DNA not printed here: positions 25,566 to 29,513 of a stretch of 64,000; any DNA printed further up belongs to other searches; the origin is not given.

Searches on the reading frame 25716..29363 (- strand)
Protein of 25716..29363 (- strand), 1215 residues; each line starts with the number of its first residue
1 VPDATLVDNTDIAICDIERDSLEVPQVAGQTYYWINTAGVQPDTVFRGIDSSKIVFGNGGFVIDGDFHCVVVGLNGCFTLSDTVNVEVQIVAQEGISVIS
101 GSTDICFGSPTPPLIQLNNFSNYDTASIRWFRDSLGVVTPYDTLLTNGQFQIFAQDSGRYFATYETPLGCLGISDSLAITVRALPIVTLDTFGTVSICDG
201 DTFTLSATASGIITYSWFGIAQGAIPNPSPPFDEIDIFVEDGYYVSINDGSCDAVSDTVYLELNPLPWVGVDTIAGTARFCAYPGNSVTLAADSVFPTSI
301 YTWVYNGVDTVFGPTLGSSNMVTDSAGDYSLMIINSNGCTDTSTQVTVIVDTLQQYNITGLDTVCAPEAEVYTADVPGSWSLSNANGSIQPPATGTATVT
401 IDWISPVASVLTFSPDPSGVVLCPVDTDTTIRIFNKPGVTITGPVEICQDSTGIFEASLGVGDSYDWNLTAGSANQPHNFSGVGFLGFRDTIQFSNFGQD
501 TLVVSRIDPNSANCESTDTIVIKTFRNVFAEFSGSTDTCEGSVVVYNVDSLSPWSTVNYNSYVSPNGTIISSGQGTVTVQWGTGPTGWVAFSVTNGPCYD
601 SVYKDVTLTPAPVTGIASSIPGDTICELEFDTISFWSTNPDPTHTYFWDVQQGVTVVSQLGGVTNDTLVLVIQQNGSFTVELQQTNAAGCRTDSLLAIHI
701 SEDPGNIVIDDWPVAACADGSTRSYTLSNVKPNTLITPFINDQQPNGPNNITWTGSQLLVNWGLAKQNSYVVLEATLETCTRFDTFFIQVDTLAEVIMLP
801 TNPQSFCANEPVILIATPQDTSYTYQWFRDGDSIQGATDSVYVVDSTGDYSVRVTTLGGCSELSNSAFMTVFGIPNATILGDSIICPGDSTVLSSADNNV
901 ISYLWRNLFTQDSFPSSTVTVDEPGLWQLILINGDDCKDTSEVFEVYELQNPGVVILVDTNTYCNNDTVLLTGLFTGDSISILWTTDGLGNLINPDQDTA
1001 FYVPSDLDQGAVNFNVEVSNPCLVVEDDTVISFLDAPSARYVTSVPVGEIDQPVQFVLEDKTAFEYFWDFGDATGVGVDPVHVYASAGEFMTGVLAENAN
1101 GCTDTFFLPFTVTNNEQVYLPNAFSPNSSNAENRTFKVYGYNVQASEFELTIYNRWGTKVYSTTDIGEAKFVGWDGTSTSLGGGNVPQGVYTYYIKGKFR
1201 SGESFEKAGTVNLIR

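Call 7: search_protein_families(library=pfam, proteins=[window:25716-29363:-], max_evalue=0.01)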
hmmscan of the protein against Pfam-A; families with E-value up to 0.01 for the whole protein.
window:25716-29363:- (1215 aa): 5 families
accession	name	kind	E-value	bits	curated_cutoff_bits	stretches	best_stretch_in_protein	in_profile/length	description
PF19081.6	Ig_7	-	3.5e-17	62.9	27.3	2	800-865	4-75/84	Ig-like domain CHU_C associated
PF13585.12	CHU_C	-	1.8e-14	54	27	1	1120-1203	3-76/86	CHU_C Type IX secretion signal domain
PF18911.6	PKD_4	-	8.9e-11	42.1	27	1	1059-1104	30-76/85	PKD domain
PF00801.26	PKD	-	1.4e-09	38.2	23.5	2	1042-1102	5-71/80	PKD domain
PF19408.5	PKD_6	-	2.2e-06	28.4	25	0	532-601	8-75/82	PKD-like domain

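Call 9: search_protein_families(library=ncbifam, proteins=[window:25716-29363:-], max_evalue=0.01)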
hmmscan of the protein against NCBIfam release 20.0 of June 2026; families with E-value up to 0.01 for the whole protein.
window:25716-29363:- (1215 aa): 1 family
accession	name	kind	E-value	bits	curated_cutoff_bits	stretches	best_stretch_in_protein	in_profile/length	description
TIGR04131.1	Bac_Flav_CTERM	domain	2.5e-05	24.3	35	1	1120-1197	3-71/85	T9SS type B sorting domain-containing protein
